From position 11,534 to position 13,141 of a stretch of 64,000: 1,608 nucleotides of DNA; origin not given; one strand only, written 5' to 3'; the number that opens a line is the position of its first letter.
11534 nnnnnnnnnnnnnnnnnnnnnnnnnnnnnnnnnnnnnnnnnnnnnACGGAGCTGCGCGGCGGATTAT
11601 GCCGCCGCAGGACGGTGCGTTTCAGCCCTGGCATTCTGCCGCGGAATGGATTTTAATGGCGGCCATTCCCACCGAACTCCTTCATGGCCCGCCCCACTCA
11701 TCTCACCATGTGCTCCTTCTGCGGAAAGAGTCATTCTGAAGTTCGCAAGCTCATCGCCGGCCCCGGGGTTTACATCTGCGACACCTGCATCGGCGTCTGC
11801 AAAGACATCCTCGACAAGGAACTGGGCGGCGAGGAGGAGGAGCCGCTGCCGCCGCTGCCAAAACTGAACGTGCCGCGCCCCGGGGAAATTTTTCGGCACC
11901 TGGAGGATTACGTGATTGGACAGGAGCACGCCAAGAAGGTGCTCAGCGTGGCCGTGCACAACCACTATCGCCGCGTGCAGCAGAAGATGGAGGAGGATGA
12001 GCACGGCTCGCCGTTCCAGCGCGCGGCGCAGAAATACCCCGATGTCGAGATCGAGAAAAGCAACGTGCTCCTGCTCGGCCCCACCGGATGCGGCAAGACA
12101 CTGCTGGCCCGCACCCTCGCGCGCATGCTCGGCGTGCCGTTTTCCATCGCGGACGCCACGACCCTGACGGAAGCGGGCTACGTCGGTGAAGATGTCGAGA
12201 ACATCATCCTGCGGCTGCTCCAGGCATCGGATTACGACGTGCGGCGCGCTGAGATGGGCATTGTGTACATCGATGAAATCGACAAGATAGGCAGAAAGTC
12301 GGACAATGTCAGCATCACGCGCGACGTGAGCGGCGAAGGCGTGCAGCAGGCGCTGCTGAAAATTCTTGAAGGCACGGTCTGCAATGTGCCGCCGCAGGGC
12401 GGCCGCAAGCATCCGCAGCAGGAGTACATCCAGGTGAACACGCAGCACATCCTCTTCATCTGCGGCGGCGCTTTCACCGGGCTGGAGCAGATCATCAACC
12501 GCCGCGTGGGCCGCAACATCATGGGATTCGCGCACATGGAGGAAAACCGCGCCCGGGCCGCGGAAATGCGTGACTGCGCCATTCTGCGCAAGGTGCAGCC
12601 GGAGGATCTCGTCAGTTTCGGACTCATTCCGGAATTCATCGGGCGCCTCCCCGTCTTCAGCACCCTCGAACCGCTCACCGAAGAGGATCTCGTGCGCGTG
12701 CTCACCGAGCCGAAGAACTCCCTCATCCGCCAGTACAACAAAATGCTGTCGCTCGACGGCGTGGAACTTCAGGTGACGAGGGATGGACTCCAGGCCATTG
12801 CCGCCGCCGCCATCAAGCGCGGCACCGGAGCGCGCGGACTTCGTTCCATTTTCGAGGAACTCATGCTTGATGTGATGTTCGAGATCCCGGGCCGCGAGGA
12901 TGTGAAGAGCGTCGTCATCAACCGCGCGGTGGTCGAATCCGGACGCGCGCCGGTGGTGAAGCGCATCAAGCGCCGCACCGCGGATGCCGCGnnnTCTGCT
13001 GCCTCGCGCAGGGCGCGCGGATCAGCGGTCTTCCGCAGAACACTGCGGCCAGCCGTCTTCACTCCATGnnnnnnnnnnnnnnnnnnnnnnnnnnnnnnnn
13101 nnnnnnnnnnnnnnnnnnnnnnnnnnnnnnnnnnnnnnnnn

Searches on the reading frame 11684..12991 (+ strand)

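Call 57: search_protein_families(library=pfam, proteins=[window:11684-12991:+], max_evalue=0.001)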
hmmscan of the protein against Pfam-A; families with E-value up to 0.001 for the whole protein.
window:11684-12991:+ (436 aa): 10 families
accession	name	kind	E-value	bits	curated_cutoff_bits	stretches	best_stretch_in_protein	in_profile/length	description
PF07724.20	AAA_2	-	8.2e-34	117.5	27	1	125-324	3-165/166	AAA domain (Cdc48 subfamily)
PF06689.19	zf-C4_ClpX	-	9.6e-18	64.2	27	1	10-44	3-38/39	ClpX C4-type zinc finger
PF00004.35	AAA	-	4.5e-16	59.9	21.2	1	128-234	1-98/131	ATPase family associated with various cellular activities (AAA)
PF10431.15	ClpB_D2-small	-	2.5e-08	34.3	21.9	1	331-408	1-74/81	C-terminal, D2-small domain, of ClpB protein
PF07728.20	AAA_5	-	2.7e-06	27.9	22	1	127-203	1-79/139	AAA domain (dynein-related subfamily)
PF05496.18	RuvB_N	-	1.7e-05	25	27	0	126-207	34-101/159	Holliday junction DNA helicase RuvB P-loop domain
PF01078.27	Mg_chelatase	-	4e-05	23.6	20.3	0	126-150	23-47/207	Magnesium chelatase, subunit ChlI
PF14532.12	Sigma54_activ_2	-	0.00045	20.9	25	1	112-205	8-84/138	Sigma-54 interaction domain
PF13401.12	AAA_22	-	0.0005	20.8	27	0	125-167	5-50/130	AAA domain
PF00158.32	Sigma54_activat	-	0.00076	19.6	20.2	0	111-146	8-43/168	Sigma-54 interaction domain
